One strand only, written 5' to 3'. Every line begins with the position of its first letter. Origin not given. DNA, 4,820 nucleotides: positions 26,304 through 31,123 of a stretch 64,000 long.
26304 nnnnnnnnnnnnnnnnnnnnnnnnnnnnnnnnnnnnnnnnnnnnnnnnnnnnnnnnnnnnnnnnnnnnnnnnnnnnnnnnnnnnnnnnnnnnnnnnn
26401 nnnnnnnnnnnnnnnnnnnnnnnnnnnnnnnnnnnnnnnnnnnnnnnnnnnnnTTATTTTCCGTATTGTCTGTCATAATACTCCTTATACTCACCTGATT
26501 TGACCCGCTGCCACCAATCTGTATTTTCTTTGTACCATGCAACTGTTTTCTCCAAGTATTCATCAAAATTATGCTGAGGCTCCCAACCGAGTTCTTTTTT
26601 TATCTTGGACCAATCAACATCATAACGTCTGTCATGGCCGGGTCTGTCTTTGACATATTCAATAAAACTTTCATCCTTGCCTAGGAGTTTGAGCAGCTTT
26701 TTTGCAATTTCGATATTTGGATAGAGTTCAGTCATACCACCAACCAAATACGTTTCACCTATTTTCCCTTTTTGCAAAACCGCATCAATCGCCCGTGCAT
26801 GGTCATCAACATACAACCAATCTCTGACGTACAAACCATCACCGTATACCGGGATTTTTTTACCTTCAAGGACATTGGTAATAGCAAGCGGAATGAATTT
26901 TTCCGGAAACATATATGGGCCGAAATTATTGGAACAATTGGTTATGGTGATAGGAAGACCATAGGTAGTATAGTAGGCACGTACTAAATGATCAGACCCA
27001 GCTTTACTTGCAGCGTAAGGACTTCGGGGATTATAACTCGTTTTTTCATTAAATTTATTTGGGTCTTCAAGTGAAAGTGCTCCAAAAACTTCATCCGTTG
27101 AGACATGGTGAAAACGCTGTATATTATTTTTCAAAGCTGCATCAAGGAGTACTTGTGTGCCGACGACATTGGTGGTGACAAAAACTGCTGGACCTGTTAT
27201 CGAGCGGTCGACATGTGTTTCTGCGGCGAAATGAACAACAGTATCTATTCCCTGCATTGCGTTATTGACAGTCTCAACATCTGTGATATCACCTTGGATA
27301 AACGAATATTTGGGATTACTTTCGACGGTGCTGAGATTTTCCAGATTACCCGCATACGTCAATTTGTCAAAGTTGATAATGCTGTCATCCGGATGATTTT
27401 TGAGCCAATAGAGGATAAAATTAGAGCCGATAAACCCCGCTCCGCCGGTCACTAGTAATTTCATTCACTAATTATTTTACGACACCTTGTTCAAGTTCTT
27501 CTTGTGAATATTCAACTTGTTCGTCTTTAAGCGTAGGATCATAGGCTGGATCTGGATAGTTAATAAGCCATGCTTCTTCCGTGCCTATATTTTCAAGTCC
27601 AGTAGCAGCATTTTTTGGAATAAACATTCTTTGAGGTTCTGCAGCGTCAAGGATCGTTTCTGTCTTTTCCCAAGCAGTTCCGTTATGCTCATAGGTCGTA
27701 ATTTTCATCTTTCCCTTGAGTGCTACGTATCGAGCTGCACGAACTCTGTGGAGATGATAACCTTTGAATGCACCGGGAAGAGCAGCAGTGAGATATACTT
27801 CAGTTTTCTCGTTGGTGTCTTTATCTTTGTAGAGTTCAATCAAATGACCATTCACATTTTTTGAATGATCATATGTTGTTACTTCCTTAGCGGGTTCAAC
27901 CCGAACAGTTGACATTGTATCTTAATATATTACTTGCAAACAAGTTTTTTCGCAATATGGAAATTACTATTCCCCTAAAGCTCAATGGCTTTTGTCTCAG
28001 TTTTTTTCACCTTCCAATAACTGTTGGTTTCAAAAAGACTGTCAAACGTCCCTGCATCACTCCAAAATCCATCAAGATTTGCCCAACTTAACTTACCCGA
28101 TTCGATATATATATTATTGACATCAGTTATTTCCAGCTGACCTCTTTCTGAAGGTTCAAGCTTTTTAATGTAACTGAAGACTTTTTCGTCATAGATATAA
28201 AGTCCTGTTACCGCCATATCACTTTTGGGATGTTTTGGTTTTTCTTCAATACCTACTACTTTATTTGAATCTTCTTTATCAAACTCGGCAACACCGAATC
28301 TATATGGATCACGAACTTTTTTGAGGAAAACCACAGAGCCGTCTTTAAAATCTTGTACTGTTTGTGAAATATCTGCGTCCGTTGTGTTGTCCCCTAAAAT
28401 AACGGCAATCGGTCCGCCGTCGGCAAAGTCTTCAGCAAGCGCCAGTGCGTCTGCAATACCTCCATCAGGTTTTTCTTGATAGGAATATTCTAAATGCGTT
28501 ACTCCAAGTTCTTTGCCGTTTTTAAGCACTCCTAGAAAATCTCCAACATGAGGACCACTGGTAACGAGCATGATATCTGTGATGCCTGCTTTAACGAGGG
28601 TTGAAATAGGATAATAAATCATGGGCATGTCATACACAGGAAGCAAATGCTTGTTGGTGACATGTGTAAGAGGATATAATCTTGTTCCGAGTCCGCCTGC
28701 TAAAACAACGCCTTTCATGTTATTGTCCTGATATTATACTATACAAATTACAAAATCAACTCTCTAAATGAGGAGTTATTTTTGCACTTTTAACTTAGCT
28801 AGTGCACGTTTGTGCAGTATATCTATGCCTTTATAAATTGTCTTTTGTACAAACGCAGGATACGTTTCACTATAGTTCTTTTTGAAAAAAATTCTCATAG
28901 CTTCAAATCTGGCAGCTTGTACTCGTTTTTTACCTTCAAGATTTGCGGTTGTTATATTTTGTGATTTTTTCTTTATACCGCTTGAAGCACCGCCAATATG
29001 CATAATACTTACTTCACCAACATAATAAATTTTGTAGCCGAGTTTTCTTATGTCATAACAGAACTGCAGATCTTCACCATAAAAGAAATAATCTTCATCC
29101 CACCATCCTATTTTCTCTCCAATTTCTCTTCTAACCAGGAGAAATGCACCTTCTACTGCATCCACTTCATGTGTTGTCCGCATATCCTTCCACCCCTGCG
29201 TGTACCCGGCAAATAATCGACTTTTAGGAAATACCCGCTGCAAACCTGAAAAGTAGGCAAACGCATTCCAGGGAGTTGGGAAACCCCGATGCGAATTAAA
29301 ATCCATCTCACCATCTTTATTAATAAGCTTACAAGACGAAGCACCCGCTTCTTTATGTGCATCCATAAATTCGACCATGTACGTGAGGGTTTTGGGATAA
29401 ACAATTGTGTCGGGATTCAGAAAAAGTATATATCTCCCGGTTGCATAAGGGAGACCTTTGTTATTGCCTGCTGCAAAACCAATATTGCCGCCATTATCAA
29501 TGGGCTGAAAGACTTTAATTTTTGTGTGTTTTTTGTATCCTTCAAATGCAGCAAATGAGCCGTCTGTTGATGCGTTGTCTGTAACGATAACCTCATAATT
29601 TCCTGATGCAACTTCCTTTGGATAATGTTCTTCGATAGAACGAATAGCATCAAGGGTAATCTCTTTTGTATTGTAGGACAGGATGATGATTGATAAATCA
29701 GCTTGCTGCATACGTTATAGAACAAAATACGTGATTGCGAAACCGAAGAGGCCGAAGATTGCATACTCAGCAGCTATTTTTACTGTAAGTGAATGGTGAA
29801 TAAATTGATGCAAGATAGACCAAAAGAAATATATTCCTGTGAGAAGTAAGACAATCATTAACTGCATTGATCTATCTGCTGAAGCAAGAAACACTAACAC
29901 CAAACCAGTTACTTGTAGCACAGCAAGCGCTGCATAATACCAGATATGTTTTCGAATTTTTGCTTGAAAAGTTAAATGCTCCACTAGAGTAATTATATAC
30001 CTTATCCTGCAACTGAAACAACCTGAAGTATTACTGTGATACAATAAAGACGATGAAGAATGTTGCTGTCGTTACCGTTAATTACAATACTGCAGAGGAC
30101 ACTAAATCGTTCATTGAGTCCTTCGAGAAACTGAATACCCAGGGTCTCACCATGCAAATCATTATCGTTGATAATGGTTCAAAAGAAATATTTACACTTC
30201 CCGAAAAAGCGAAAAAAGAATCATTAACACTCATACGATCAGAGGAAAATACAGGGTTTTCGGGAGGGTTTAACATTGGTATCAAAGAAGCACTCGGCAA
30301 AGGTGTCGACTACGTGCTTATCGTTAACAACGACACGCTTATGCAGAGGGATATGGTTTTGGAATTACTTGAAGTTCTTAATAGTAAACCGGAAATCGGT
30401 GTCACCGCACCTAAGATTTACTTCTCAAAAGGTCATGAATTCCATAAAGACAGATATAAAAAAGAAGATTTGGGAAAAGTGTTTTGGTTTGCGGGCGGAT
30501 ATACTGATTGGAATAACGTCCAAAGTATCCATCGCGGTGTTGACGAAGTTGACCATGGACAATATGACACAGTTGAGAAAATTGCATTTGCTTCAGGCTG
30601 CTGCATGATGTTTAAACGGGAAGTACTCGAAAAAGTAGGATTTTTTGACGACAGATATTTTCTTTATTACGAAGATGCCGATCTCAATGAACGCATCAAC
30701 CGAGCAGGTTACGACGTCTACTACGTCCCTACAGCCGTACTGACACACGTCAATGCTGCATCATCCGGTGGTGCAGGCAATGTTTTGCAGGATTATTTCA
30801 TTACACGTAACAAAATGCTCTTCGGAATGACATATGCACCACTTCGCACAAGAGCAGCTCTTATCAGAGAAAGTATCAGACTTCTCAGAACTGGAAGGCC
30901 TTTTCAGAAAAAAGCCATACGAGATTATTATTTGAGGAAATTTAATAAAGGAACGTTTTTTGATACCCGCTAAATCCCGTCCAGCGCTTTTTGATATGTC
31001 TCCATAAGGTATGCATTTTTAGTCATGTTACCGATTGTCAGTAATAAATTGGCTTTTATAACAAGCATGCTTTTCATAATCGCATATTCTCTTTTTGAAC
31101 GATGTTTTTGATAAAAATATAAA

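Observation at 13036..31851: Roughly 19 kb surface-glycosylation locus combining two different GT-C protein-glycosyltransferase types, a Dpm1-GtrA lipid-sugar synthase, and a probable substrate encoded inside it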

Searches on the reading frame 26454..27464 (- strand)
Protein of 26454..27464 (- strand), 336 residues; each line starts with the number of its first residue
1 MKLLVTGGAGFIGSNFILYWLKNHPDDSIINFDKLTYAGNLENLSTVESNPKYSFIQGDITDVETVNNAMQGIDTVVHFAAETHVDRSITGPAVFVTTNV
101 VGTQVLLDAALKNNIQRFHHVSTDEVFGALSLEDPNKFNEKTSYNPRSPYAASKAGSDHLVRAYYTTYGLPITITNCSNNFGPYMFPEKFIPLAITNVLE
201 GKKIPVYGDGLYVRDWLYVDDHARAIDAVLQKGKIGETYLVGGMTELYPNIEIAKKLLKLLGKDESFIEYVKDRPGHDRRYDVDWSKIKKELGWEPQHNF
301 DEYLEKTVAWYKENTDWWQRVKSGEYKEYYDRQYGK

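Call 5: search_protein_families(library=pfam, proteins=[window:26454-27464:-], max_evalue=0.01)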
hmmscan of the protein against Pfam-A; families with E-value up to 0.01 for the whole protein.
window:26454-27464:- (336 aa): 8 families
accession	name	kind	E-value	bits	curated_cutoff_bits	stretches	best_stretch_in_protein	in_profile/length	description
PF16363.11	GDP_Man_Dehyd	-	3.3e-83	280.3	27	1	4-307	1-332/332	GDP-mannose 4,6 dehydratase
PF01370.27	Epimerase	-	3.9e-66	223.3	20.9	1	4-242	2-240/240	NAD dependent epimerase/dehydratase family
PF01073.25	3Beta_HSD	-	6e-23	81.7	22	1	4-225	1-224/280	3-beta hydroxysteroid dehydrogenase/isomerase family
PF02719.21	Polysacc_synt_2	-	2e-19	70.3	20.2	1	3-273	1-263/293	Polysaccharide biosynthesis protein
PF07993.18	NAD_binding_4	-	1.2e-15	57.8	20.1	1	5-179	1-206/258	Male sterility protein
PF04321.23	RmlD_sub_bind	-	1.7e-13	50.7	27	1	1-166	1-141/287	RmlD substrate binding domain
PF13460.12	NAD_binding_10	-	1.5e-10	41.7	27.2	1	39-163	27-133/184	NAD(P)H-binding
PF00106.31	adh_short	-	0.0068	16.3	26.6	0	4-74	4-72/195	short chain dehydrogenase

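Call 64: search_protein_families(library=ncbifam, proteins=[window:26454-27464:-], max_evalue=0.000001)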
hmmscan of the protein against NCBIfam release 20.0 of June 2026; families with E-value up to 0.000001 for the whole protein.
window:26454-27464:- (336 aa): 23 families
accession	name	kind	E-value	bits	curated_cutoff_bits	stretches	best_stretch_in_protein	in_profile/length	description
TIGR01181.1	dTDP_gluc_dehyt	equivalog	6.9e-144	478.8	365.1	1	2-320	1-320/321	dTDP-glucose 4,6-dehydratase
NF007490.0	PRK10084.1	subfamily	3.5e-121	404.6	649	1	1-334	1-357/361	dTDP-glucose 4,6-dehydratase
NF007582.0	PRK10217.1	equivalog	9.2e-110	367.1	698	1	2-327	3-347/355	dTDP-glucose 4,6-dehydratase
TIGR04180.1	EDH_00030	hypoth_equivalog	1.8e-44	152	475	1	4-298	2-296/297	NAD-dependent 4,6-dehydratase LegB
TIGR01179.1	galE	equivalog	2.2e-35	122.1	262.3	1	2-315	1-329/332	UDP-glucose 4-epimerase GalE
TIGR03466.1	HpnA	hypoth_equivalog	3.5e-24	85.3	367.65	1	1-244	1-231/327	hopanoid-associated sugar epimerase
TIGR02622.1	CDP_4_6_dhtase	equivalog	1e-22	80.8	278.45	1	2-314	6-333/352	CDP-glucose 4,6-dehydratase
NF011728.1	PRK15181.1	equivalog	2.2e-22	79.5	760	1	3-313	18-339/348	Vi polysaccharide biosynthesis UDP-N-acetylglucosaminuronic acid C-4 epimerase TviC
NF007956.0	PRK10675.1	subfamily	2.2e-20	73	394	1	1-156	1-155/338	UDP-glucose 4-epimerase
TIGR02197.1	heptose_epim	equivalog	7.5e-20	71.3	274.6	1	3-165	1-153/316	ADP-glyceromanno-heptose 6-epimerase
TIGR03589.1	PseB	equivalog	2.3e-19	69.5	407.75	1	3-132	7-134/324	UDP-N-acetylglucosamine 4,6-dehydratase (inverting)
NF052578.1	StrlDmthSdmBMthl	equivalog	4.5e-19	69.4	600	1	1-245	1-231/328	sterol demethylase protein SdmB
TIGR01472.1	gmd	equivalog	1.1e-16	61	415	1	53-241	56-250/342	GDP-mannose 4,6-dehydratase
NF042422.1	oxyalk_red_OleD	equivalog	1.9e-15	57.1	580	1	1-225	1-210/329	2-alkyl-3-oxoalkanoate reductase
NF043036.1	ErythonDh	equivalog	1.5e-13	50.6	325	1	1-164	1-163/321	D-erythronate dehydrogenase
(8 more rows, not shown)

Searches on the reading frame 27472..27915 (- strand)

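Call 5: search_protein_families(library=pfam, proteins=[window:27472-27915:-], max_evalue=0.01)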
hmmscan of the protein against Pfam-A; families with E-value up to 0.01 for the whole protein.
window:27472-27915:- (147 aa): 2 families
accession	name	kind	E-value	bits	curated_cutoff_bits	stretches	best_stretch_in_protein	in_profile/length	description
PF14667.12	Polysacc_synt_C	-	8.1e-08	32.8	28.7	1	22-131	5-109/111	Polysaccharide biosynthesis C-terminal domain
PF05523.17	FdtA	-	0.00024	21.3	23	1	21-127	14-116/131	WxcM-like, C-terminal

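Call 64: search_protein_families(library=ncbifam, proteins=[window:27472-27915:-], max_evalue=0.000001)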
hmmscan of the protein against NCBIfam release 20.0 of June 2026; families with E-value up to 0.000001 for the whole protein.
window:27472-27915:- (147 aa): 0 families

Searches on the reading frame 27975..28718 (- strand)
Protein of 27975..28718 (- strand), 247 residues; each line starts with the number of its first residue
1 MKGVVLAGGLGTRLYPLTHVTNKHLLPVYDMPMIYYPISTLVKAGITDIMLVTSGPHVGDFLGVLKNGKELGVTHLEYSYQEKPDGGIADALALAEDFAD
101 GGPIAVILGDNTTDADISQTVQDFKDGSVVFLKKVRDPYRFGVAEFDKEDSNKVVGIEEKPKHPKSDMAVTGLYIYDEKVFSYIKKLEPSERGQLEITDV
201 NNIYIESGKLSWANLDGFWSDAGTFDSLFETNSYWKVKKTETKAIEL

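Call 5: search_protein_families(library=pfam, proteins=[window:27975-28718:-], max_evalue=0.01)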
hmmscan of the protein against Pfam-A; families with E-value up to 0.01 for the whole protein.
window:27975-28718:- (247 aa): 2 families
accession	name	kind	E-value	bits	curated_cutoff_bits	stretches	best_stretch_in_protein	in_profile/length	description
PF00483.29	NTP_transferase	-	4.1e-57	194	21.2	1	2-233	1-240/245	Nucleotidyl transferase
PF12804.13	NTP_transf_3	-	1.5e-08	35.4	27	1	3-112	1-97/160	MobA-like NTP transferase domain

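Call 64: search_protein_families(library=ncbifam, proteins=[window:27975-28718:-], max_evalue=0.000001)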
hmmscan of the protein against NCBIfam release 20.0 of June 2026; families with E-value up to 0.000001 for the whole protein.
window:27975-28718:- (247 aa): 20 families
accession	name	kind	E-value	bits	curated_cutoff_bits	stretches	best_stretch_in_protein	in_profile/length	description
TIGR01207.1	rmlA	equivalog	3.5e-73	246.2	360.65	1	2-235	1-236/286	glucose-1-phosphate thymidylyltransferase RfbA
NF012024.0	PRK15480.1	equivalog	1.9e-62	211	588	1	2-234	5-239/292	glucose-1-phosphate thymidylyltransferase RfbA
TIGR01208.1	rmlA_long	equivalog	3.9e-58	197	320.25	1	2-233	1-232/353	glucose-1-phosphate thymidylyltransferase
TIGR03992.1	Arch_glmU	subfamily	7.4e-45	153.5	292.1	1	1-234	1-226/393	bifunctional sugar-1-phosphate nucleotidylyltransferase/acetyltransferase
NF041173.1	Sug_nt_acttase_Thmprot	equivalog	7.8e-32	110.7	600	1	1-234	1-226/405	bifunctional sugar-1-phosphate nucleotidylyltransferase/acetyltransferase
NF041313.1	UDPGP_AglF_Halo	equivalog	1.3e-31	109.8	400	1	1-224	1-223/234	UTP--glucose-1-phosphate uridylyltransferase AglF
TIGR01099.1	galU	equivalog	2e-26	93.1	326.8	2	78-226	98-256/261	UTP--glucose-1-phosphate uridylyltransferase GalU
NF052502.1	man1P_GTase_Rv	exception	5.5e-21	74.8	440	1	2-228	2-223/352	mannose-1-phosphate guanylyltransferase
NF045761.1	NAMPUrTaseMurU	equivalog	1.1e-20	74.5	250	1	1-232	1-224/226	N-acetylmuramate alpha-1-phosphate uridylyltransferase MurU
NF009928.0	PRK13389.1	equivalog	1.1e-16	60.9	548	1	2-54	10-62/302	UTP--glucose-1-phosphate uridylyltransferase GalU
NF003670.0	PRK05293.1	equivalog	2.1e-15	56.6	470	1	3-233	7-256/382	glucose-1-phosphate adenylyltransferase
TIGR02623.1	G1P_cyt_trans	equivalog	1.1e-13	51.2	300.25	0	96-239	114-249/255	glucose-1-phosphate cytidylyltransferase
TIGR02091.1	glgC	equivalog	2.4e-13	49.9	424.9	1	136-232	153-256/364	glucose-1-phosphate adenylyltransferase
NF007516.0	PRK10122.1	equivalog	1.5e-12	47.3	534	1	2-54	5-57/297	UTP--glucose-1-phosphate uridylyltransferase GalF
TIGR01105.1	galF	equivalog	4.2e-11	42.6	659.2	1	2-54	5-57/297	GalU regulator GalF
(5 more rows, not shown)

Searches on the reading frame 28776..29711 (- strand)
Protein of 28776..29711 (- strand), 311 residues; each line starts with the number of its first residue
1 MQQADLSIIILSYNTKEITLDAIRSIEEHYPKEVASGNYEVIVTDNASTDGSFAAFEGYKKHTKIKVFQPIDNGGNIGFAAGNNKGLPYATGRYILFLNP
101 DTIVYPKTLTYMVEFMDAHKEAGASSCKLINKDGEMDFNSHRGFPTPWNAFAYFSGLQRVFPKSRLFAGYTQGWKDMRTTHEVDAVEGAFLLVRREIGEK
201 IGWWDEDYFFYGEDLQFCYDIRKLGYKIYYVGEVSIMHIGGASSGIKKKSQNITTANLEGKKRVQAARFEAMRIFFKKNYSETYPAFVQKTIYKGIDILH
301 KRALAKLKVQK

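Call 5: search_protein_families(library=pfam, proteins=[window:28776-29711:-], max_evalue=0.01)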
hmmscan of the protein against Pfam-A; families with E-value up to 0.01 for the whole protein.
window:28776-29711:- (311 aa): 5 families
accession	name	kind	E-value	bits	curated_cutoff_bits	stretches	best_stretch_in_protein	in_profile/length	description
PF00535.33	Glycos_transf_2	-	2.9e-21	76.5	23.3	1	7-163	1-148/168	Glycosyl transferase family 2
PF13641.12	Glyco_tranf_2_3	-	4.9e-11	43.5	27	1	6-242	3-215/230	Glycosyltransferase like family 2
PF13632.12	Glyco_trans_2_3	-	4.5e-07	30.3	27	1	94-240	1-124/198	Glycosyl transferase family group 2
PF13712.12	Glyco_tranf_2_5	-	1.6e-06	28.4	27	1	79-232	41-183/210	Glycosyltransferase like family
PF10111.15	Glyco_tranf_2_2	-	6.4e-05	23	27.3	1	7-115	1-105/276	Glycosyltransferase like family 2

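Call 64: search_protein_families(library=ncbifam, proteins=[window:28776-29711:-], max_evalue=0.000001)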
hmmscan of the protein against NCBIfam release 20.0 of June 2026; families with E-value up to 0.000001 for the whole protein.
window:28776-29711:- (311 aa): 12 families
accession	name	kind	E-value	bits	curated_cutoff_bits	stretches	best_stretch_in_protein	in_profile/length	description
NF047683.1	TeichurnBiosyTuaG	equivalog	4.5e-13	49.4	400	1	2-135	4-131/252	teichuronic acid biosynthesis protein TuaG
TIGR03937.1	PgaC_IcaA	equivalog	1.1e-12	47.7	422.3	1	4-125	45-159/407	poly-beta-1,6-N-acetyl-D-glucosamine synthase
NF053739.1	GlytfEpsEBac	equivalog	2.9e-12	46.1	450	1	6-131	3-122/265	glycosyltransferase EpsE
TIGR01556.1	rhamnosyltran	subfamily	1.2e-11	44.4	200.55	0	178-244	140-206/281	rhamnosyltransferase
NF038302.1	EPS_HpsE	equivalog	1.8e-11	43.6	300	1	5-129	2-124/307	hormogonium polysaccharide biosynthesis glycosyltransferase HpsE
NF007482.0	PRK10073.1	equivalog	4.2e-11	42.4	423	1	3-115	5-109/334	glycosyltransferase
NF038299.1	EPS_HpsN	equivalog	8.5e-10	38.1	425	1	6-248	3-230/317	hormogonium polysaccharide biosynthesis glycosyltransferase HpsN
NF041875.1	EPS_EpsD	equivalog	1.6e-09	37.6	370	1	6-121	1-106/325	exopolysaccharide biosynthesis glycosyltransferase EpsD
TIGR03111.1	glyc2_xrt_Gpos1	hypoth_equivalog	3.1e-09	36.1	363.95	1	5-240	50-267/439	TIGR03111 family XrtG-associated glycosyltransferase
NF050050.1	ProtGlycPglI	equivalog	7.4e-09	35.4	500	1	5-137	3-128/306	GalNAc(5)-diNAcBac-PP-undecaprenol beta-1,3-glucosyltransferase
TIGR03965.1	mycofact_glyco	equivalog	4.6e-08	32.3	280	0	14-116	84-180/467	mycofactocin biosynthesis glycosyltransferase MftF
TIGR04283.1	glyco_like_mftF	equivalog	2.8e-07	30.4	182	0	6-168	1-149/221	TIGR04283 family arsenosugar biosynthesis glycosyltransferase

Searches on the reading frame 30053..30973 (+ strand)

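Call 5: search_protein_families(library=pfam, proteins=[window:30053-30973:+], max_evalue=0.01)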
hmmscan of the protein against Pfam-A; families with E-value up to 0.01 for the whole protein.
window:30053-30973:+ (306 aa): 5 families
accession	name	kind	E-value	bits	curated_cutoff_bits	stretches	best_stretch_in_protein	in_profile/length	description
PF00535.33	Glycos_transf_2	-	5.5e-17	62.6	23.3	1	6-195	2-167/168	Glycosyl transferase family 2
PF13641.12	Glyco_tranf_2_3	-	4.3e-10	40.4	27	1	35-238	33-217/230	Glycosyltransferase like family 2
PF13632.12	Glyco_trans_2_3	-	3.8e-09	37.1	27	1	88-259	2-143/198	Glycosyl transferase family group 2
PF13506.12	Glyco_transf_21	-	1.6e-05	24.9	21.7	1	173-232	95-154/174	Glycosyl transferase family 21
PF02709.20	Glyco_transf_7C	-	0.0013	18.8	23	1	181-227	20-67/78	N-terminal domain of galactosyltransferase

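Call 64: search_protein_families(library=ncbifam, proteins=[window:30053-30973:+], max_evalue=0.000001)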
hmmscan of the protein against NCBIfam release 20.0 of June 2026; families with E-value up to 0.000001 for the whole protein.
window:30053-30973:+ (306 aa): 8 families
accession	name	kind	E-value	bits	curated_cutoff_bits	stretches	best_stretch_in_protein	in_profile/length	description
TIGR01556.1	rhamnosyltran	subfamily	4e-22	78.7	200.55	2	9-123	1-113/281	rhamnosyltransferase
TIGR03965.1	mycofact_glyco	equivalog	1.2e-14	54.1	280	1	174-233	223-281/467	mycofactocin biosynthesis glycosyltransferase MftF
TIGR03937.1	PgaC_IcaA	equivalog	2.1e-13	50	422.3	1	2-118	45-159/407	poly-beta-1,6-N-acetyl-D-glucosamine synthase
NF050113.1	gal_furan_GlfT1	equivalog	9.4e-13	48.1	330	1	13-116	7-111/290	galactofuranosyltransferase GlfT1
NF041875.1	EPS_EpsD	equivalog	4.1e-12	46.1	370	0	4-110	1-105/325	exopolysaccharide biosynthesis glycosyltransferase EpsD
NF038299.1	EPS_HpsN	equivalog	1.2e-11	44.2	425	1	4-243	3-230/317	hormogonium polysaccharide biosynthesis glycosyltransferase HpsN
NF041394.1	GtaseAglG_Halo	equivalog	2.7e-07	30.2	440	0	3-117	2-115/304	glucosyl-dolichyl phosphate glucuronosyltransferase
NF007482.0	PRK10073.1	equivalog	8.3e-07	28.3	423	0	3-110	7-111/334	glycosyltransferase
